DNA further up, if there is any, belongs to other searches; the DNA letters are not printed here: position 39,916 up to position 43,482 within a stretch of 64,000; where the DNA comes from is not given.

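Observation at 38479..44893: Three-gene secreted operon: Tat-lipoprotein, 1,083-aa M64-like zincin giant, and dockerin-like protein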

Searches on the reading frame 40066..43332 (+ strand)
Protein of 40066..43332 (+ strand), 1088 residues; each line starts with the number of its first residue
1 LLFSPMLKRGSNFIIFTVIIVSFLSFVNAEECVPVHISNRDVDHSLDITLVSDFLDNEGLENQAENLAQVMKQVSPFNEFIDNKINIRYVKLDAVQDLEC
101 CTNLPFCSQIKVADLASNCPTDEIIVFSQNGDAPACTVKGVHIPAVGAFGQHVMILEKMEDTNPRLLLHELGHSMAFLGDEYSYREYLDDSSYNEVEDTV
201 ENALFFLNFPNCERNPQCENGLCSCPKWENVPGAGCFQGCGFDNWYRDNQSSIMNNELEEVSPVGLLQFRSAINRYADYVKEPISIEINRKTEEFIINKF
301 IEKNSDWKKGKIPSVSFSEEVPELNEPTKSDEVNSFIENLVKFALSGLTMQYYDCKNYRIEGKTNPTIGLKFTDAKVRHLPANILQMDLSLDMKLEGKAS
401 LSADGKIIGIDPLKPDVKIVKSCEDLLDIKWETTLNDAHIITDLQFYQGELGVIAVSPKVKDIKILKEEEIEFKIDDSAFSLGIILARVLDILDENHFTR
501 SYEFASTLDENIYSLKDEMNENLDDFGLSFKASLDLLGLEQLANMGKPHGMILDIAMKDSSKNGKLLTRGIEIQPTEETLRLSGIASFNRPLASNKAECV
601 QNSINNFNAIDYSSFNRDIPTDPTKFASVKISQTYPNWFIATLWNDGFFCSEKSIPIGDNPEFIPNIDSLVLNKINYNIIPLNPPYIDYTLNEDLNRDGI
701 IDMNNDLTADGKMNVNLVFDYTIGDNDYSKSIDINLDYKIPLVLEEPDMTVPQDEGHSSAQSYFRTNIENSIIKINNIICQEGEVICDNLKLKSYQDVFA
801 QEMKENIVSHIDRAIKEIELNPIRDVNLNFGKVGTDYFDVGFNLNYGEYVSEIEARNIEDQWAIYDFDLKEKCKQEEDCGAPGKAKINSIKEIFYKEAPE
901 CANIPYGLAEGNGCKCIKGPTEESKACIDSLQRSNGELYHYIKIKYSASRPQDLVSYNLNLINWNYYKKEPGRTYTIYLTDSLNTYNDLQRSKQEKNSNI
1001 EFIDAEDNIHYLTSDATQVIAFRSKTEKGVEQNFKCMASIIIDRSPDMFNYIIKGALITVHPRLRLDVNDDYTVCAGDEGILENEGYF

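Call 3: search_protein_families(library=pfam, proteins=[window:40066-43332:+], max_evalue=1)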
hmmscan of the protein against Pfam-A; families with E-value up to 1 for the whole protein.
window:40066-43332:+ (1088 aa): 1 family
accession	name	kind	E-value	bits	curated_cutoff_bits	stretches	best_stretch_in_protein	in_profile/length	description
PF09471.16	Peptidase_M64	-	0.0098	15.5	26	1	142-201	122-179/302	IgA Peptidase M64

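Call 4: search_protein_families(library=ncbifam, proteins=[window:40066-43332:+], max_evalue=1)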
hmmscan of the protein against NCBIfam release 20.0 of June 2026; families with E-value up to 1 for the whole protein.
window:40066-43332:+ (1088 aa): 1 family
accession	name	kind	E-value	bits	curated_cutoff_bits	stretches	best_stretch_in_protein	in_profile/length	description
TIGR03296.1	M6dom_TIGR03296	domain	0.066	13.1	110.8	1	157-187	160-189/286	M6 family metalloprotease domain-containing protein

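Call 12: find_homologous_proteins(query=window:40081-43332:+, region=1-1083)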
Query window:40081-43332:+, residues 1-1083 (1083 aa): 9 proteins with E <= 0.001 among 8000 candidates.
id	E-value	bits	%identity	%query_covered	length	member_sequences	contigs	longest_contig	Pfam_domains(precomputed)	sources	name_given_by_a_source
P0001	0.0e+0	2488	100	100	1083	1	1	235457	-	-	-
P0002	0.0e+0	1319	55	98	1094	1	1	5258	-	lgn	-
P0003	0.0e+0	1226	51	99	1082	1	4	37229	-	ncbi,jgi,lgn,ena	-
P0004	0.0e+0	1173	51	97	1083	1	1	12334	-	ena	-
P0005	2.5e-284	964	45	99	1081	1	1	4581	-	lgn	-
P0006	7.3e-281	953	44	97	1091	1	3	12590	-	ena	-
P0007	6.1e-245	834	39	98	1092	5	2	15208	PF09471.16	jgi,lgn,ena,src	-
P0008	4.4e-219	748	39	97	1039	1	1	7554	-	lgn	-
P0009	9.4e-196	671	36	99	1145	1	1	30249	-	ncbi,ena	-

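Call 13: find_encoding_contigs(protein=P0003, flank=6000, max_places=2)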
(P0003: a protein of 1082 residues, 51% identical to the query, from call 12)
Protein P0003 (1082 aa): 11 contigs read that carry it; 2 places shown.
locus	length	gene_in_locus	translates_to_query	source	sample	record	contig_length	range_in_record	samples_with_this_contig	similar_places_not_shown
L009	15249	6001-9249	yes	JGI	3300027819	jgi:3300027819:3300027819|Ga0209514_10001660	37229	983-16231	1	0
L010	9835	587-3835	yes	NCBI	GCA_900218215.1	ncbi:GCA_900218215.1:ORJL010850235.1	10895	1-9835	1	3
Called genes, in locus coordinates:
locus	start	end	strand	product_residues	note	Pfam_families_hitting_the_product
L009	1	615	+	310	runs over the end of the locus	PF01047:MarR (faint), PF12802:MarR_2 (faint), PF12840:HTH_20 (faint), PF13404:HTH_AsnC-type, PF13412:HTH_24, PF13404:HTH_AsnC-type, PF13412:HTH_24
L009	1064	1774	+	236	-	-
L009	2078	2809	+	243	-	PF00970:FAD_binding_6, PF08030:NAD_binding_6 (faint), PF00175:NAD_binding_1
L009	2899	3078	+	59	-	PF00037:Fer4 (weak), PF13459:Fer4_15, PF14697:Fer4_21 (weak), PF13370:Fer4_13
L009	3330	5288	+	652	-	-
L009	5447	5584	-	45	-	-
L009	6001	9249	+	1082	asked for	-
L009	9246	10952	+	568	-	-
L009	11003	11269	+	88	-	PF13728:TraF (weak)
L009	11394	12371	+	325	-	PF00676:E1_dh, PF02775:TPP_enzyme_C (faint), PF13292:DXP_synthase_N (weak), PF00456:Transketolase_N (weak)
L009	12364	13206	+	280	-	PF21948:LplA-B_cat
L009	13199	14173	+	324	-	PF02779:Transket_pyr, PF02780:Transketolase_C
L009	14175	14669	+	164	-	-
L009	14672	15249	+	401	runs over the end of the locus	PF00364:Biotin_lipoyl, PF25917:BSH_RND, PF25984:BSH_YknX (faint), PF25997:BSH_YhbJ, PF26077:BSH_Fcp1 (faint), PF02817:E3_binding (faint), PF00198:2-oxoacid_dh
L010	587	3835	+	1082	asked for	-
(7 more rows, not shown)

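Call 14: find_encoding_contigs(protein=P0009, flank=6000, max_places=2)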
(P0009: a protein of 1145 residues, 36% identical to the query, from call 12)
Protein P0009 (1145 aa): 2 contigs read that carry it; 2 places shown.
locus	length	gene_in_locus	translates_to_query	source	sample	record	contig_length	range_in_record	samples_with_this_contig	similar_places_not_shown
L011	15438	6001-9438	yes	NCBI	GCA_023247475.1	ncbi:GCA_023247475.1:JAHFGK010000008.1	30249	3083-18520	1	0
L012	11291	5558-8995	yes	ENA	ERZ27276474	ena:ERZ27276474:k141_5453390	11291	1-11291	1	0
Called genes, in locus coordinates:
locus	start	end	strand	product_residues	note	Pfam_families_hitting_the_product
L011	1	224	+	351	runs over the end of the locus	PF00487:FA_desaturase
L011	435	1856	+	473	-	PF13598:DUF4139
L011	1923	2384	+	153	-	PF00072:Response_reg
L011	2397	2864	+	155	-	PF03167:UDG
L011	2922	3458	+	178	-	PF07661:MORN_2 (faint)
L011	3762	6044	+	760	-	PF00404:Dockerin_1 (faint)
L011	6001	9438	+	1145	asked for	-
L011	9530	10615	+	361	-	PF00884:Sulfatase, PF01663:Phosphodiest, PF01676:Metalloenzyme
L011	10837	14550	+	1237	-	PF00082:Peptidase_S8, PF13517:FG-GAP_3 (faint)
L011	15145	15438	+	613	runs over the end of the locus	PF13517:FG-GAP_3 (faint), PF01839:FG-GAP (faint)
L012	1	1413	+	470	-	?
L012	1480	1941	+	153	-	PF00072:Response_reg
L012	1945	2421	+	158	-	PF03167:UDG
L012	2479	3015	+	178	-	PF07661:MORN_2 (faint)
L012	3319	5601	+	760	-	PF00404:Dockerin_1 (faint)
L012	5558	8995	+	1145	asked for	-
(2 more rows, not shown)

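Call 15: find_encoding_contigs(protein=P0007, flank=6000, max_places=2)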
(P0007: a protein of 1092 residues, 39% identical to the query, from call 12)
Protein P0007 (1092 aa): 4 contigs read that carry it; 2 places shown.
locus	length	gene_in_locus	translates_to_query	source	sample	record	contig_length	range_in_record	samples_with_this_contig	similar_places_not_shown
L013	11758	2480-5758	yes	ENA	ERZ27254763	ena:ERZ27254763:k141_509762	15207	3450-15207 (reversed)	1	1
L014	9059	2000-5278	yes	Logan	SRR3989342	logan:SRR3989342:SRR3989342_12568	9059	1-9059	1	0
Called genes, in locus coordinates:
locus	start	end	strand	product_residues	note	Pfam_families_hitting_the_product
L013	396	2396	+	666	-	-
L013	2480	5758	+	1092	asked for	PF09471:Peptidase_M64 (faint)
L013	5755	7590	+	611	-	PF00404:Dockerin_1 (weak)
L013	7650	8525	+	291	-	PF03891:DUF333 (weak)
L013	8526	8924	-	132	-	-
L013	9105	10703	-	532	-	PF00118:Cpn60_TCP1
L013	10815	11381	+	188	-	PF00571:CBS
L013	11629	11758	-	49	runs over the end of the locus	-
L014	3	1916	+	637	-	?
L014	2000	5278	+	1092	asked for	PF09471:Peptidase_M64 (faint)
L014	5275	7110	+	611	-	PF00404:Dockerin_1 (weak)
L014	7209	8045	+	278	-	PF03891:DUF333 (weak)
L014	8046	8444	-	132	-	-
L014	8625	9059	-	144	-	?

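Call 29: search_solved_structures(query=A1, max_evalue=1, show_alignments=2)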
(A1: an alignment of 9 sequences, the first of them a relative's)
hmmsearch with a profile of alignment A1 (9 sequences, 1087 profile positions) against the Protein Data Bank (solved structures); distinct sequences matched with E-value up to 1: 3.
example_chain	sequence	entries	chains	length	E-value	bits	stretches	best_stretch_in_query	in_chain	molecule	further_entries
3p1v_A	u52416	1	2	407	0.011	16.7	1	159-271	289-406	Metallo-endopeptidase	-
4df9_A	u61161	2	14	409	0.046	14.7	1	158-185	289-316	putative peptidase | Lipoprotein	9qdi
3qor_A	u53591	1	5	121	0.21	12.5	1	338-414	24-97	Nuclear migration protein nudC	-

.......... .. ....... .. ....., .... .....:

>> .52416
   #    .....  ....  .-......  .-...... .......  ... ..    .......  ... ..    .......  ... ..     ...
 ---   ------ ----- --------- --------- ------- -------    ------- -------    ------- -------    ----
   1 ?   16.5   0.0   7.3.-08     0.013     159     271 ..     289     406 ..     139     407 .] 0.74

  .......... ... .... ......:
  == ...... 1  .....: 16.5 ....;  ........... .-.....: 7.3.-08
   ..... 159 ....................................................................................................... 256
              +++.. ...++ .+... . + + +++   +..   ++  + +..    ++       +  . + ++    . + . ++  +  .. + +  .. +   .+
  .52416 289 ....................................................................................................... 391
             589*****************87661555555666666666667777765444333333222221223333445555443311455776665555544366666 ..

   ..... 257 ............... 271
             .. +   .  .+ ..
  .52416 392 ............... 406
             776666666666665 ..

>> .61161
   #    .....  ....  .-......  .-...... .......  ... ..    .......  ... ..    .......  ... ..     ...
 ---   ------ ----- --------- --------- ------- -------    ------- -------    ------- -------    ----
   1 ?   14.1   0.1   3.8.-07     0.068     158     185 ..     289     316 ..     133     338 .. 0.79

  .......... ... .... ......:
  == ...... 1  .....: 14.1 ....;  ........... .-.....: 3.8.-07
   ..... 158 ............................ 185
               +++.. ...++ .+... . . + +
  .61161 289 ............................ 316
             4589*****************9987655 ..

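Call 32: search_protein_families(library=pfam, alignment_id=A1, max_evalue=1)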
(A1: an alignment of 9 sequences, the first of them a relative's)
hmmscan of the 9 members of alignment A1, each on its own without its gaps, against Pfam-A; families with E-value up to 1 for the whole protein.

A. member 1, P0001 (1083 aa): 1 family
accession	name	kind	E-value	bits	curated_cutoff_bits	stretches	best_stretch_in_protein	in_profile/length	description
PF09471.16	Peptidase_M64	-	0.0097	15.5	26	1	137-196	122-179/302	IgA Peptidase M64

B. families by the number of members that match (of 9 scanned): 3 families
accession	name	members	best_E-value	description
PF09471.16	Peptidase_M64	8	1.2e-05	IgA Peptidase M64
PF13688.12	Reprolysin_5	1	0.11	Metallo-peptidase family M12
PF08252.16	Leader_CPA1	1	0.27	arg-2/CPA1 leader peptide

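Call 52: predict_structure(alignment_id=A1)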
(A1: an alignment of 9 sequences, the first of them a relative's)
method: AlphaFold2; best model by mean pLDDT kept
length: 1083 residues; sequences in the alignment: 9
mean_pLDDT: 64.9   pTM: 0.51
mean pLDDT of the five models: 64.9, 63.1, 60.3, 60.0, 51.9
residues with pLDDT >= 90: 10; 70-90: 502; 50-70: 318; < 50: 253
segments of 3 or more residues with pLDDT < 50: 1-8, 11-23, 91-104, 124-183, 197-210, 214-216, 221-231, 233-244, 444-448, 504-507, 519-549, 742-756, 814-840, 1040-1045, 1057-1065, 1071-1083
pLDDT, mean of each block of 10 residues (from residue 1): 43 44 60 65 65 64 71 66 68 43 52 60 44 39 40 37 40 46 54 48 40 53 41 47 52 56 51 65 79 69 67 83 70 74 77 83 80 81 85 88 80 82 85 80 52 71 78 69 82 78 51 52 43 37 36 70 79 78 62 69 71 82 76 69 67 63 68 76 71 71 82 78 81 79 38 47 82 77 79 82 65 46 35 39 60 78 65 64 82 78 80 63 77 83 85 65 78 82 81 72 70 74 64 70 51 53 47 44 35
secondary structure, 60 per line:
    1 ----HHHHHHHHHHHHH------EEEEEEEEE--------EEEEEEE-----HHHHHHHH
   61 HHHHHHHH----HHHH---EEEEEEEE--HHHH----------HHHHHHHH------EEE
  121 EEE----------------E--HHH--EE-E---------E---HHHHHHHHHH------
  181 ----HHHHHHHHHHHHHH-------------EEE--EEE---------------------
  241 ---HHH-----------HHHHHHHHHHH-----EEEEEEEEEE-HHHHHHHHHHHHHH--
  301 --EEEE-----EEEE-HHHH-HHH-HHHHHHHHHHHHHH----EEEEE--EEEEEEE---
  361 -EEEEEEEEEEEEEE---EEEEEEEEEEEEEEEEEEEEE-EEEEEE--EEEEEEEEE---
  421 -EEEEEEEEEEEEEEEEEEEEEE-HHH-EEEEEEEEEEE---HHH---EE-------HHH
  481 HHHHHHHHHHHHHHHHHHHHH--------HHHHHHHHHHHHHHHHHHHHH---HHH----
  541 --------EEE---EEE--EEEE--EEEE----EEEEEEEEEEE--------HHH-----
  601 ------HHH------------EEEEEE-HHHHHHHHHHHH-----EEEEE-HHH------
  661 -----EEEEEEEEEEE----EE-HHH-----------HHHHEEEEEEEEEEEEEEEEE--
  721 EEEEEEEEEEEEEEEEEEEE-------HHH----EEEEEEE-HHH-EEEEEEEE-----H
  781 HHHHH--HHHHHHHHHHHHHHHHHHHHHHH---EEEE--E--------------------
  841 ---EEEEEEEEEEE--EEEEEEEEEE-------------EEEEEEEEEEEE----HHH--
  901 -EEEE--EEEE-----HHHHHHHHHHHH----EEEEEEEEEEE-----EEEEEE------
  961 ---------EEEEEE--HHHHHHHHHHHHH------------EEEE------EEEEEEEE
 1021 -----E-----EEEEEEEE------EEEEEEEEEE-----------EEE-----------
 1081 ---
elements in order (helices of 4 or more, strands of 3 or more residues): H5-17 E24-32 E41-47 H53-68 H73-76 E80-87 H90-93 H104-111 E118-123 H165-174 H185-198 E212-214 E217-219 H258-268 E274-283 H285-298 E303-306 E312-315 H317-320 H326-339 E344-348 E351-357 E362-375 E379-399 E401-406 E409-417 E422-443 E449-459 H478-501 H510-530 E549-551 E555-557 E560-563 E566-569 E574-584 E622-627 H629-640 E646-650 E666-676 H698-701 E702-718 E721-740 E755-761 E767-774 H780-785 H788-810 E814-817 E844-854 E857-866 E880-891 E902-905 E908-911 H917-928 E933-943 E949-954 E970-975 H978-990 E1003-1006 E1013-1020 E1032-1039 E1046-1055 E1067-1069

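Call 58: fold_search(model_id=the predicted structure, library=pdb)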
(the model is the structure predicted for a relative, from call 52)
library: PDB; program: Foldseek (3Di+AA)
matches with E <= 10: 701; with E <= 0.001: 9
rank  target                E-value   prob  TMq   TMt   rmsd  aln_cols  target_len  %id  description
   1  1ewf                  3.1e-15  1.00  0.27  0.55  10.1       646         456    9  THE 1.7 ANGSTROM CRYSTAL STRUCTURE OF BPI (released 2000-06-21)
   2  2obd_A                7.9e-14  1.00  0.24  0.46  10.9       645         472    8  Crystal Structure of Cholesteryl Ester Transfer Protein (released 2007-01-23)
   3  1bp1                  8.7e-14  1.00  0.27  0.57  10.0       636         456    9  CRYSTAL STRUCTURE OF BPI, THE HUMAN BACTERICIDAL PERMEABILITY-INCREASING PROTEIN (released 1997-09-04)
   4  4m4d_B                1.5e-13  1.00  0.24  0.49  10.1       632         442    9  Crystal structure of lipopolysaccharide binding protein (released 2013-10-30)
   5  4m4d_A                2.6e-12  1.00  0.23  0.46  10.9       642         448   10  Crystal structure of lipopolysaccharide binding protein (released 2013-10-30)
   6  6ekt                  5.1e-07  1.00  0.14  0.29  18.0       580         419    8  Structure of P47 from Clostridium botulinum A2 (released 2017-10-25)
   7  9arl_C                6.9e-06  0.99  0.11  0.18  20.0       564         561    9  CryoEM structure of BoNT-NTNH-OrfX2 complex from Clostridium botulinum strain A1-ST7B, major class (released 2025-01-22)
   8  3e8t                  9.3e-05  0.99  0.08  0.28  17.4       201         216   15  Crystal Structure of Epiphyas postvittana Takeout 1 (released 2008-12-09)
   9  3e8w                  1.0e-04  0.99  0.08  0.26  17.5       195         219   16  Crystal Structure of Epiphyas postvittana Takeout 1 (released 2008-12-09)
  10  9hae_C                1.0e-03  0.99  0.09  0.35  21.0       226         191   11  Dust mite allergen Der f 7 with computationally designed DerF7_b2 binder (released 2024-12-18)
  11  2rck_B                1.5e-03  1.00  0.10  0.37  11.6       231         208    9  Crystal structure of juvenile hormone binding protein from Galleria mellonella hemolymph (released 2008-03-04)
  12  6baq_F                1.5e-03  0.98  0.07  0.26  13.6       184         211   11  Mus musculus BPIFA1 (released 2018-05-09)
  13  6baq_A                2.1e-03  0.97  0.07  0.27  14.5       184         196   10  Mus musculus BPIFA1 (released 2018-05-09)
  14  2rck_A                2.5e-03  0.97  0.10  0.30  10.6       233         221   10  Crystal structure of juvenile hormone binding protein from Galleria mellonella hemolymph (released 2008-03-04)
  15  6baq_B                3.7e-03  0.93  0.07  0.26  18.3       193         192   11  Mus musculus BPIFA1 (released 2018-05-09)
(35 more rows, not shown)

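Call 73: find_related_loci(query=A1, collection=genome_contigs, flank=6000)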
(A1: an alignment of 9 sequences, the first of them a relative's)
Query A1 (1083 aa) in genome_contigs; peptide patterns used: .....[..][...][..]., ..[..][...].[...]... (x = any residue, [..] = any of these).
599 stretches matched a pattern, but none encodes a relative of the query by tblastn (E <= 1e-3).

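Call 86: find_encoding_contigs(protein=P0004, flank=5000, max_places=1)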
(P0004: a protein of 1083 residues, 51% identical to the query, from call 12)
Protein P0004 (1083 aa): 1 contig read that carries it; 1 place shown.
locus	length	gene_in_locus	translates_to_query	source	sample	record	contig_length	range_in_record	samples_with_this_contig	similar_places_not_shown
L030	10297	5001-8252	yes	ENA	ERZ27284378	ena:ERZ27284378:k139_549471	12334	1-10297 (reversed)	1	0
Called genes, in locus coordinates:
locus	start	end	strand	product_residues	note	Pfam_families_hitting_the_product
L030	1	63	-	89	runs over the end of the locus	PF04014:MazE_antitoxin (faint)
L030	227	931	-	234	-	PF14360:PAP2_C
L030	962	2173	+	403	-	PF01970:TctA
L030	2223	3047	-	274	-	PF01734:Patatin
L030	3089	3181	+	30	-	-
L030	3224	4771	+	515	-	-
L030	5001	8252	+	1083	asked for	-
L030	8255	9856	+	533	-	-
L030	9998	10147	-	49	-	-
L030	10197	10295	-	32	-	?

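Call 87: find_encoding_contigs(protein=P0006, flank=5000, max_places=1)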
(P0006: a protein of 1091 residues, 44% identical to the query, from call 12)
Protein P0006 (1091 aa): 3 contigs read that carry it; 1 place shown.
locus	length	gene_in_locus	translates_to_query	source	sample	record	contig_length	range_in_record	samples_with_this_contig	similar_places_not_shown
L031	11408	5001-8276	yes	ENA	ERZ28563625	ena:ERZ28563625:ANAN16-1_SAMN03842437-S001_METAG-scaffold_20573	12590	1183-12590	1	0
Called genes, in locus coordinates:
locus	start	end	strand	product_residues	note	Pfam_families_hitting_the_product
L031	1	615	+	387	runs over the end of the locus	PF04894:Nre_N, PF04895:Nre_C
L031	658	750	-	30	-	-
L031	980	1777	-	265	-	-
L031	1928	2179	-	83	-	-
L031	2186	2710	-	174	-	PF18765:Polbeta (weak)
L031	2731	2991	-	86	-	-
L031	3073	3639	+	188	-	-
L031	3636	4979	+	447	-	-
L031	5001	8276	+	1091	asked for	-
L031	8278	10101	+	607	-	PF00404:Dockerin_1 (weak)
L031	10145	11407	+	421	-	?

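Call 88: find_encoding_contigs(protein=P0008, flank=5000, max_places=1)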
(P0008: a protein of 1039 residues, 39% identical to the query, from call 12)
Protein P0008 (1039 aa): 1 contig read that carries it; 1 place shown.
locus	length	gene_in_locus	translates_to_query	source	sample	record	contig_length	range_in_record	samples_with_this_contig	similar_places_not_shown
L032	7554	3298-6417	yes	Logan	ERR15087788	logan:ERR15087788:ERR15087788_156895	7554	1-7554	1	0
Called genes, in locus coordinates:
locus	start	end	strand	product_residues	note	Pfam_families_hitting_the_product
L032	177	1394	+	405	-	PF13401:AAA_22 (faint), PF13173:AAA_14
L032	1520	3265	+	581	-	-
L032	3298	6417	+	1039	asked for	-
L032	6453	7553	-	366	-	?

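Call 96: search_protein_representatives(alignment_id=A1)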
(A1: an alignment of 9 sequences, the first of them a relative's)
Query: 9 sequences, 1087 profile positions. Proteins with E-value up to 0.001 (for the whole library): 653; up to 1e-10: 196; up to 1e-30: 10. The best 150 are listed.
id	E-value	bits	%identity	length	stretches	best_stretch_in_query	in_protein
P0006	0.0e+00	1619.9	-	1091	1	1-1076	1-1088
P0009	0.0e+00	1450.0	-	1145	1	3-1087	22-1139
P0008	0.0e+00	1438.9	-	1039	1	1-1086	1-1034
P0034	0.0e+00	1312.5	-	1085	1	2-1081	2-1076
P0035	0.0e+00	1068.1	-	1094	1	1-1071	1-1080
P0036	7.9e-282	954.3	-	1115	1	20-1078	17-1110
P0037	1.3e-118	413.9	-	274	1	541-810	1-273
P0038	8.7e-56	205.8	-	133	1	157-287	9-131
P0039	4.8e-47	176.9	-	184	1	936-1077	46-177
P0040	8.6e-32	126.4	-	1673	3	620-1039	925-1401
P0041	2.5e-23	98.4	-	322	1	38-270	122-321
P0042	1.9e-22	95.4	-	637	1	6-272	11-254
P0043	3.2e-22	94.7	-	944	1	24-268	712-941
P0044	3.9e-22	94.4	-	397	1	25-270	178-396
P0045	4.2e-21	91.0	-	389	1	24-251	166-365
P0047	2.0e-20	88.8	-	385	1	21-270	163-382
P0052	2.3e-19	85.3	-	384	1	31-266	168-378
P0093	2.3e-16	75.3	-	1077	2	6-253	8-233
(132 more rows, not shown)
